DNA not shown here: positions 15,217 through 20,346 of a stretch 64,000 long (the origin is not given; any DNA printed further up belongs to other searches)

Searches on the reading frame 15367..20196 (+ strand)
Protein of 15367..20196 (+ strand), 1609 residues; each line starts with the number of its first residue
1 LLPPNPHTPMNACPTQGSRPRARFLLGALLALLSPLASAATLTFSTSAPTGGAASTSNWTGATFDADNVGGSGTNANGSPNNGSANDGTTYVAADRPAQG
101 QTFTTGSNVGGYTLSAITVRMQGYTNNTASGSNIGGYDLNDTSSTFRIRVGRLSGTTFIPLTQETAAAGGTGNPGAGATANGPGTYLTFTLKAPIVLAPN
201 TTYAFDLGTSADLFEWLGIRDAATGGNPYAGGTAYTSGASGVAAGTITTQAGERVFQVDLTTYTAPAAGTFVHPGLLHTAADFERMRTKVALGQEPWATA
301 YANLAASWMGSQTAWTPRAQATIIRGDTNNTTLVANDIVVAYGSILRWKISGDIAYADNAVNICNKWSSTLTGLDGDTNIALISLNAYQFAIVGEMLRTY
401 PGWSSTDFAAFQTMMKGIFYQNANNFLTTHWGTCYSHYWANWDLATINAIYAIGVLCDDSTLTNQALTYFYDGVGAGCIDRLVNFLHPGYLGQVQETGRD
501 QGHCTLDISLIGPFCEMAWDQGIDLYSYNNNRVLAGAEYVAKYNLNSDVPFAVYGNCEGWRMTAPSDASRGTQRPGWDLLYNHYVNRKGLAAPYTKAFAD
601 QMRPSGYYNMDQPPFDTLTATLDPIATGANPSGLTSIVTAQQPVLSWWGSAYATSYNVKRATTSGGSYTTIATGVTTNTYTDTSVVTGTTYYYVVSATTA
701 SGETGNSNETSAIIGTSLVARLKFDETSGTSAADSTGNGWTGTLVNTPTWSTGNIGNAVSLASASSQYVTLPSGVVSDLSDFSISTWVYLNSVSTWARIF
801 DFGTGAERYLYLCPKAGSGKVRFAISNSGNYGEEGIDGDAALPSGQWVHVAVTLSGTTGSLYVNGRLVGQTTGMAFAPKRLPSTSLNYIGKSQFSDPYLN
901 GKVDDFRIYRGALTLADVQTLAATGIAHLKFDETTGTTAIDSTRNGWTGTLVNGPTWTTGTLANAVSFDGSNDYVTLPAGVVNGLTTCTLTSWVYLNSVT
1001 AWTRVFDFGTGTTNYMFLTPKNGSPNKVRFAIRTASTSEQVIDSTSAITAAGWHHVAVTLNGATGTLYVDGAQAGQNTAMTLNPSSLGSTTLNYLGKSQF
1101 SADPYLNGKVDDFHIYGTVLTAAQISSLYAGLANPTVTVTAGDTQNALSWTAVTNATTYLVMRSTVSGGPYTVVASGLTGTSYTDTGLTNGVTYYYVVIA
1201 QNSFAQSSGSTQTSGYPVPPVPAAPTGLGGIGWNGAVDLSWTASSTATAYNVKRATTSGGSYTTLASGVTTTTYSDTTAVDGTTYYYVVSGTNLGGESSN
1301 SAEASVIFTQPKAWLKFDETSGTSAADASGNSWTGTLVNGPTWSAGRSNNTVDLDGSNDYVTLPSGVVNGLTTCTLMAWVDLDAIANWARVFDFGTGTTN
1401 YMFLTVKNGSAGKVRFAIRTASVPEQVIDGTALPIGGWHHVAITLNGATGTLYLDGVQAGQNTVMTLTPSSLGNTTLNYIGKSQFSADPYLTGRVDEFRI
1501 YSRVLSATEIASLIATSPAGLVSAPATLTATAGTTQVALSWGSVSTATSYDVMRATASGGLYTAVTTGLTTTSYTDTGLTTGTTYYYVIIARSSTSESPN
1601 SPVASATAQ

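Call 8: search_protein_families(library=pfam, proteins=[window:15367-20196:+], max_evalue=0.001)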
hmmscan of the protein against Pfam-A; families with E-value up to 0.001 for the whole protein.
window:15367-20196:+ (1609 aa): 8 families
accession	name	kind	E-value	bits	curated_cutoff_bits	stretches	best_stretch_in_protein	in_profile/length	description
PF13385.13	Laminin_G_3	-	2.4e-95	317.1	27.6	3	765-919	3-151/151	Concanavalin A-like lectin/glucanases superfamily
PF02210.31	Laminin_G_2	-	1.2e-15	58.6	22.9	2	1026-1103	28-111/126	Laminin G domain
PF00354.24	Pentaxin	-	9.3e-13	48.7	25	1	971-1151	10-180/194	Pentaxin family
PF00054.30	Laminin_G_1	-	1.3e-10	42.1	24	0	1027-1080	30-81/131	Laminin G domain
PF22925.3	TS_C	-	1.8e-10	41.2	27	0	1043-1099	122-178/202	Trans-sialidase, C-terminal domain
PF05426.18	Alginate_lyase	-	5e-09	36.4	22.2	1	332-546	53-271/275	Alginate lyase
PF00041.27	fn3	-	4.4e-07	30.5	25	1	1523-1605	1-82/84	Fibronectin type III domain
PF06439.18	3keto-disac_hyd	-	0.00017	22.1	26.8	0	1429-1467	118-156/187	3-keto-disaccharide hydrolase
